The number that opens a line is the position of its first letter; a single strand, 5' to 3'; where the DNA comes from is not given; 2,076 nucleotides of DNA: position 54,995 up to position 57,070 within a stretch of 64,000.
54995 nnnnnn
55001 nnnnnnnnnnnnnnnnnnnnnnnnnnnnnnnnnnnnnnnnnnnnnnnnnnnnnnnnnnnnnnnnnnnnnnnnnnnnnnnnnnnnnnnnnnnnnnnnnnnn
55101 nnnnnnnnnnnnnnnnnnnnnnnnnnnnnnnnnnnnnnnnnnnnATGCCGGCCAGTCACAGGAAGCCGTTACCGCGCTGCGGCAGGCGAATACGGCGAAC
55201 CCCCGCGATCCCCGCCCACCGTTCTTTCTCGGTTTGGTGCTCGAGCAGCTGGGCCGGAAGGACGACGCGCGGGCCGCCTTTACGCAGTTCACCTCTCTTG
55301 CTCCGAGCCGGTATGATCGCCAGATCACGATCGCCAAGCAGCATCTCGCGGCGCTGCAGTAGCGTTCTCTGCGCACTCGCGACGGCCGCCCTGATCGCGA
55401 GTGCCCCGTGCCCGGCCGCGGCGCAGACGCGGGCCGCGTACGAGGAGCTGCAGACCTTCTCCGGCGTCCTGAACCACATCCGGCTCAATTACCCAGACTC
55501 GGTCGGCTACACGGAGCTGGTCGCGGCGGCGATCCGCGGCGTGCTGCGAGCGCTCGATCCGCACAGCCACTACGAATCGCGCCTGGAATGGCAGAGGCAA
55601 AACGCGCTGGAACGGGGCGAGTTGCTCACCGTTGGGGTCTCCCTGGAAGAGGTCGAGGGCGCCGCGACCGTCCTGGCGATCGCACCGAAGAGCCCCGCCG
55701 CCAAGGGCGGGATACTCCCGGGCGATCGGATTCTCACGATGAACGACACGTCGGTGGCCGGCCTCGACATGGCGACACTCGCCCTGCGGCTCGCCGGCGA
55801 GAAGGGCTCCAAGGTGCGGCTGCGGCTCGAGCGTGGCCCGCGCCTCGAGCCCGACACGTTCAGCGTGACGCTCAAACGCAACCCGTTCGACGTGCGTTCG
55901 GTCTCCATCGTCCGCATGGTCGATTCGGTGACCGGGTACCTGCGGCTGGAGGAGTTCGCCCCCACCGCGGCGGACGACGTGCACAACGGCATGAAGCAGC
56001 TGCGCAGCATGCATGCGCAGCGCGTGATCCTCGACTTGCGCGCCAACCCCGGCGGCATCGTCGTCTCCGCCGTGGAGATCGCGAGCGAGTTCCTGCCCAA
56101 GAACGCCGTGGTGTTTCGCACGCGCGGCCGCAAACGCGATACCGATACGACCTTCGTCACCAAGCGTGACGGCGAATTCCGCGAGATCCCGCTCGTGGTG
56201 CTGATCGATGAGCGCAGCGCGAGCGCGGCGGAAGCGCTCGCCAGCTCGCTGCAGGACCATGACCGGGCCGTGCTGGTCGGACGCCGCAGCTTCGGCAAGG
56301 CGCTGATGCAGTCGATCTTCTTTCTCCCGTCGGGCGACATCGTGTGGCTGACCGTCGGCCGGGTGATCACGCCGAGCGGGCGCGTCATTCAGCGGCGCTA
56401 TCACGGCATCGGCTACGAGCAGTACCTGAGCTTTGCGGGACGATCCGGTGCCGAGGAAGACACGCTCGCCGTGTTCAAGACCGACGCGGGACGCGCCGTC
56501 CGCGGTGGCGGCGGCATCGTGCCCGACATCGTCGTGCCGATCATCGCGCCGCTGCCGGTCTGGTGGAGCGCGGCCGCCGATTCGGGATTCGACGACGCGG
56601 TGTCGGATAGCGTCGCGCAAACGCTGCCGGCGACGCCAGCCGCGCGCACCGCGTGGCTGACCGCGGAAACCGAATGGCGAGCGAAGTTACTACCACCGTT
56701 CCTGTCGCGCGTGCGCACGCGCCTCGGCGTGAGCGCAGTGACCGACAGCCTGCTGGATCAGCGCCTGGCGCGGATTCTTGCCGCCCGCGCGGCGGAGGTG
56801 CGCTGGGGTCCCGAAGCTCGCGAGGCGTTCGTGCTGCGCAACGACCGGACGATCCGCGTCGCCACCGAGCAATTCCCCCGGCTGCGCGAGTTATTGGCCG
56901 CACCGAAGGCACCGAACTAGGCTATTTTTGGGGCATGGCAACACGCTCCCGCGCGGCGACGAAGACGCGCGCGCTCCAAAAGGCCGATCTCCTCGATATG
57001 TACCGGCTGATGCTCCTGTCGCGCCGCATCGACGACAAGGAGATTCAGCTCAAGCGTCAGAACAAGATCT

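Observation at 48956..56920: Three colinear paralogous secreted TPR proteins interleaved with an M1 and an S41 peptidase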

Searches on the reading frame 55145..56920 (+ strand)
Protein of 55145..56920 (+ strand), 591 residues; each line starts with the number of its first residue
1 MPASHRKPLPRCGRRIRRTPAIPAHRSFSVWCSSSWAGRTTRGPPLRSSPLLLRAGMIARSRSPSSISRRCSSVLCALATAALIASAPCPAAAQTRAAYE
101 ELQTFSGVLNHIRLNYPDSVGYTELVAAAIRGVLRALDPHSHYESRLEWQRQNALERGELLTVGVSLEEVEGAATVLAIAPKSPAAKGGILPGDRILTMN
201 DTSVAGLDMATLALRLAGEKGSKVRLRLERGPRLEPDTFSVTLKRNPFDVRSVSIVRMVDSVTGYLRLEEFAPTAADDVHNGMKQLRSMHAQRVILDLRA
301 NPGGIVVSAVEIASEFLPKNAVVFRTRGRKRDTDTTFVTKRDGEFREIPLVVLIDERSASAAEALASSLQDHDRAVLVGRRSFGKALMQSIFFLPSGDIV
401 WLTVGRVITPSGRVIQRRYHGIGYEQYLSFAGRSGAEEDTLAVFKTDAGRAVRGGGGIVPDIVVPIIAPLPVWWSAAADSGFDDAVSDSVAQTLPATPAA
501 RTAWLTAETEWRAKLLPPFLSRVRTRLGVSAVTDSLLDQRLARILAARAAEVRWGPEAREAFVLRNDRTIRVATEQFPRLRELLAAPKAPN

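Call 3: search_protein_families(library=pfam, proteins=[window:55145-56920:+], max_evalue=0.01)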
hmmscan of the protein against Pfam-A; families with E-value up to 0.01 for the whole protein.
window:55145-56920:+ (591 aa): 5 families
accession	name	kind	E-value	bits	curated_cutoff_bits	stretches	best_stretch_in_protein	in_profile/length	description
PF03572.23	Peptidase_S41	-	1.3e-41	142.4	24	1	263-418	2-157/165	Peptidase family S41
PF13180.12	PDZ_2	-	2.1e-10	41.2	27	1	164-233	4-72/80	PDZ domain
PF17820.7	PDZ_6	-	1.8e-09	37.6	27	1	176-230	2-54/54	PDZ domain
PF00595.29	PDZ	-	6e-06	27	23.2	1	163-227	12-79/81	PDZ domain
PF22694.1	CtpB_N-like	-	0.0091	16.9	27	0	94-143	30-80/85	Activating protease CtpB N-terminal domain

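Call 6: search_protein_families(library=ncbifam, proteins=[window:55145-56920:+], max_evalue=0.01)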
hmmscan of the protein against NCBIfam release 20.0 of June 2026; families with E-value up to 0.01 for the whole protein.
window:55145-56920:+ (591 aa): 15 families
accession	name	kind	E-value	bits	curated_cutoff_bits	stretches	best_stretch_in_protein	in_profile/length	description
TIGR00225.1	prc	subfamily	6.6e-63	212.8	218.6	1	124-418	13-306/335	C-terminal processing peptidase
NF045589.1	Cterm_S41_CtpB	exception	6.9e-55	186.4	633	1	128-418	83-372/416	carboxyl-terminal processing protease CtpB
NF045588.1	Cterm_S41_CtpA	exception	1.2e-53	182.5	625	1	129-417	78-367/401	carboxyl-terminal processing protease CtpA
TIGR03900.1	prc_long_Delta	hypoth_equivalog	5.1e-52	177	660.95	1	123-416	102-394/973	MXAN_5808 family serine peptidase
NF045590.1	Cterm_S41_CtpC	exception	9.2e-52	176.2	665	1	124-418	78-370/418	carboxyl-terminal processing protease CtpC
NF052377.1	lmo1851_S41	exception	1.5e-49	168.9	725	1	98-418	43-359/468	lmo1851 family serine protease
NF045591.1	Cterm_S41_CtpZ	exception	1.5e-48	165.5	525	1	129-433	78-379/403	carboxyl-terminal processing protease CtpZ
NF051464.1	tail_spec_CT441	exception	2.6e-36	125.5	700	1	125-416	211-515/645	tail-specific protease Tsp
NF008388.1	PRK11186.1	exception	3.6e-28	98.4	825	1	129-389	214-481/663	carboxy terminal-processing peptidase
NF058627.1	S41_Gfo1087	equivalog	1.5e-10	40.6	455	1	174-387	135-368/489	GFO_1087 family putative carboxy terminal peptidase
NF041199.1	trx7_PDZ_seleno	equivalog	1.2e-07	31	300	1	147-234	178-265/390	Trx7/PDZ domain-containing (seleno)protein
NF033424.1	chlamy_CPAF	equivalog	4.9e-07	28.7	250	1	349-384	458-493/564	protease-like activity factor CPAF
TIGR02037.1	degP_htrA_DO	subfamily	8.3e-05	21.7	416.2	1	168-247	256-331/434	Do family serine endopeptidase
TIGR02038.1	protease_degS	equivalog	0.0077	15.4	422.95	0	166-211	273-317/351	outer membrane-stress sensor serine endopeptidase DegS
NF007526.1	PRK10139.1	equivalog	0.0098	14.6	756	0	171-246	290-362/456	serine endoprotease DegQ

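Call 17: search_solved_structures(query=window:55313-56920:+, max_evalue=0.001)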
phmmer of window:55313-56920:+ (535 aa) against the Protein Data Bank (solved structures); distinct sequences matched with E-value up to 0.001: 22.
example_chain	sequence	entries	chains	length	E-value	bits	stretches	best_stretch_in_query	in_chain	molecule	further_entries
7rpq_A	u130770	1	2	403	7.7e-47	163.4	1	43-362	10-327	Probable carboxyl-terminal protease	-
7rqh_A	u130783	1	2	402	2e-46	162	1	43-362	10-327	Probable carboxyl-terminal protease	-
8sxe_A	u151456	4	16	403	2e-46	162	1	43-362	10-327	Probable carboxyl-terminal protease | Carboxyl-terminal protease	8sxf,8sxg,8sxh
9jr1_A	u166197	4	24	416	3.9e-42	147.9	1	47-362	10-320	Carboxyl-terminal protease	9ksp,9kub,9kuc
9ku0_A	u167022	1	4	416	6.2e-42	147.2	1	47-362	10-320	Carboxyl-terminal protease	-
9ku3_A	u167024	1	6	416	4.4e-40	141.1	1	47-362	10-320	Carboxyl-terminal protease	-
4c2f_A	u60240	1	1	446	4e-35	124.8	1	58-362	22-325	CARBOXY-TERMINAL PROCESSING PROTEASE CTPB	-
4c2c_A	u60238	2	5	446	2e-34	122.5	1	58-362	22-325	CARBOXY-TERMINAL PROCESSING PROTEASE CTPB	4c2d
4c2g_A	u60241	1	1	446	5.1e-34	121.1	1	58-362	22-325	CARBOXY-TERMINAL PROCESSING PROTEASE CTPB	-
4c2h_A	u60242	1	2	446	7.3e-34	120.6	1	58-362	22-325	CARBOXY-TERMINAL PROCESSING PROTEASE CTPB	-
4c2e_A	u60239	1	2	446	9.7e-34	120.2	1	58-362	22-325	CARBOXY-TERMINAL PROCESSING PROTEASE CTPB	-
6vbb_A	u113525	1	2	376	2.7e-32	115.5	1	37-361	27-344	Peptidase S41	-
5wql_C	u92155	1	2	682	3.7e-25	91.9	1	69-334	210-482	Tail-specific protease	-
6iqs_C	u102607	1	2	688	5.5e-25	91.3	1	69-334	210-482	Tail-specific protease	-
8xud_C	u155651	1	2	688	1e-24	90.5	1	69-334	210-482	Tail-specific protease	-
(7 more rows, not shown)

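Call 39: search_solved_structures(query=window:55313-56920:+, max_evalue=1e-40, show_alignments=1)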
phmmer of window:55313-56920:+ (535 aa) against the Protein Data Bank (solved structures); distinct sequences matched with E-value up to 1e-40: 5.
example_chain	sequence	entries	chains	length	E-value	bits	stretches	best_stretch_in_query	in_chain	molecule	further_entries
7rpq_A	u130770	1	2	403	7.7e-47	163.4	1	43-362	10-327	Probable carboxyl-terminal protease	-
7rqh_A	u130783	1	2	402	2e-46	162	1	43-362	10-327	Probable carboxyl-terminal protease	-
8sxe_A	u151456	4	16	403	2e-46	162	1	43-362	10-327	Probable carboxyl-terminal protease | Carboxyl-terminal protease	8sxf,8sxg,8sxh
9jr1_A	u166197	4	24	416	3.9e-42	147.9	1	47-362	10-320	Carboxyl-terminal protease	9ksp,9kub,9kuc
9ku0_A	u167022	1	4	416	6.2e-42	147.2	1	47-362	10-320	Carboxyl-terminal protease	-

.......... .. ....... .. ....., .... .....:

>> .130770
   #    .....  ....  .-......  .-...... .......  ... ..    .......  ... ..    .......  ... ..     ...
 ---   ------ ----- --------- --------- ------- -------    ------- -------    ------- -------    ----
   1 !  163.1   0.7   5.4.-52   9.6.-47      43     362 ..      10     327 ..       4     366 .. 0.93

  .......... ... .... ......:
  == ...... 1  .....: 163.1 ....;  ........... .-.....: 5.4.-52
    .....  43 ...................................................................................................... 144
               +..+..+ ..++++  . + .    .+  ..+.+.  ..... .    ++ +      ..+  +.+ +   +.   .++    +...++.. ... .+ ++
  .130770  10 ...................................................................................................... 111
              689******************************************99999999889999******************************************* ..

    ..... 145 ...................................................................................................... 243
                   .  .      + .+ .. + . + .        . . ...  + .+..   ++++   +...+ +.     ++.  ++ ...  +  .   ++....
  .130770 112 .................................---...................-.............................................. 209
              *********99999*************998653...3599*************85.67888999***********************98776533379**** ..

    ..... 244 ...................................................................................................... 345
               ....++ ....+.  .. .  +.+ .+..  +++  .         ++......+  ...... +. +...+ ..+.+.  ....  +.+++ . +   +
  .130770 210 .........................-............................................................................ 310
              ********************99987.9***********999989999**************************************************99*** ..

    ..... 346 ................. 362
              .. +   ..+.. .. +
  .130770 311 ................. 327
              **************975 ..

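Call 42: find_homologous_proteins(query=window:55313-56920:+)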
Query window:55313-56920:+ (535 aa): 2433 proteins with E <= 0.001 among 8000 candidates; the best 120 are listed.
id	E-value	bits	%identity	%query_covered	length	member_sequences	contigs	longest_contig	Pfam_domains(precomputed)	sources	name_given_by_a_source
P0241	0.0e+0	1131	98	100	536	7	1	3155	PF17820.8,PF03572.24,PF00595.30,PF13180.13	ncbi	-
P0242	0.0e+0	1127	98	100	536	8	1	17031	PF17820.8,PF03572.24,PF00595.30,PF13180.13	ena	-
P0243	0.0e+0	1089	93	100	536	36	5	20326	PF17820.8,PF03572.24,PF00595.30,PF13180.13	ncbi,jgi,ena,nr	ncbi:MAG TPA: S41 family peptidase [Gemmatimonadales bacterium]|nr:S41 family peptidase [Gemmatimona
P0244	0.0e+0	1049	93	93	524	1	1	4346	PF17820.8,PF03572.24,PF00595.30,PF13180.13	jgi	jgi:carboxyl-terminal processing protease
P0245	2.3e-294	995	89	94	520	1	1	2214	PF17820.8,PF03572.24,PF00595.30,PF13180.13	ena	-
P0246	3.9e-289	978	83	100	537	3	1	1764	PF17820.8,PF03572.24,PF00595.30,PF13180.13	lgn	-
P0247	1.3e-282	956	81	100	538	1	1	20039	PF17820.8,PF03572.24,PF00595.30,PF13180.13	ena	-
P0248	4.3e-278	941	85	93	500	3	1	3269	PF17820.8,PF03572.24,PF00595.30,PF13180.13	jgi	jgi:carboxyl-terminal processing protease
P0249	1.1e-274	930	81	99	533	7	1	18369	PF17820.8,PF03572.24,PF00595.30,PF13180.13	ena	-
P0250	2.0e-274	929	82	93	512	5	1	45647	PF17820.8,PF03572.24,PF00595.30,PF13180.13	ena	-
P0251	3.4e-274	928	79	99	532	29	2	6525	PF17820.8,PF03572.24,PF00595.30,PF13180.13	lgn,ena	-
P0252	3.5e-274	928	83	95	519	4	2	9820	PF17820.8,PF03572.24,PF00595.30,PF13180.13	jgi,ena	-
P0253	1.0e-273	927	80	99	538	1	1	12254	PF17820.8,PF03572.24,PF13180.13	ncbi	-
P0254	1.4e-273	926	80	99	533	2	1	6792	PF17820.8,PF03572.24,PF00595.30,PF13180.13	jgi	jgi:carboxyl-terminal processing protease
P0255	5.7e-273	924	83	92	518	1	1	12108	PF17820.8,PF03572.24,PF00595.30,PF13180.13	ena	-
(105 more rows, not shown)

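Call 56: predict_structure(alignment_id=A4)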
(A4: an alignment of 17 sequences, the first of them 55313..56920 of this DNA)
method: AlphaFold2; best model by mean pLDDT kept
length: 535 residues; sequences in the alignment: 17
mean_pLDDT: 49.5   pTM: 0.33
mean pLDDT of the five models: 49.5, 46.3, 44.7, 42.0, 33.4
residues with pLDDT >= 90: 6; 70-90: 82; 50-70: 138; < 50: 309
segments of 3 or more residues with pLDDT < 50: 1-85, 87-91, 101-109, 121-134, 136-157, 173-182, 184-195, 202-204, 274-276, 324-431, 469-478, 516-518, 527-535
pLDDT, mean of each block of 10 residues (from residue 1): 34 37 43 32 34 40 40 43 46 50 43 52 43 46 33 43 54 44 43 44 56 76 85 74 63 86 82 59 88 69 69 68 40 32 29 44 25 23 34 31 23 25 37 59 69 55 52 45 56 68 66 50 47 41
secondary structure, 60 per line:
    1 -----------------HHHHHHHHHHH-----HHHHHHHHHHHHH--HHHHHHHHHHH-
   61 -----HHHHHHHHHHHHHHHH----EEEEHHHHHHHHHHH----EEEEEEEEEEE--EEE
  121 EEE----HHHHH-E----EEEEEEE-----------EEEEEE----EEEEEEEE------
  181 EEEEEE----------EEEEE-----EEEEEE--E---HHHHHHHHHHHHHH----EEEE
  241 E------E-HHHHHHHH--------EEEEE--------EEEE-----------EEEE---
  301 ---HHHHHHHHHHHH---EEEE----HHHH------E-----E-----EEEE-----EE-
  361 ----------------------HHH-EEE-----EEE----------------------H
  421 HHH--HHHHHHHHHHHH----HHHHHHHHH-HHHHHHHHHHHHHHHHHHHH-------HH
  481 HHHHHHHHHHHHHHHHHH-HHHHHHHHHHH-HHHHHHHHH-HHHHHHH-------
elements in order: H18-28 H34-46 H49-59 H66-81 E86-89 H90-100 E105-115 E118-123 H128-132 E139-145 E157-162 E167-174 E181-186 E197-201 E207-212 H219-232 E237-241 H250-257 E266-270 E279-282 E294-297 H304-315 E319-322 H327-330 E349-352 E387-389 E395-397 H420-423 H426-437 H442-450 H452-471 H479-498 H500-510 H512-520 H522-528

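Call 72: search_protein_families(library=padloc, proteins=[window:55313-56920:+], max_evalue=0.001)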
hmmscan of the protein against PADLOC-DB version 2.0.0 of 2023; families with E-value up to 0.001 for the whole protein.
window:55313-56920:+ (535 aa): 0 families
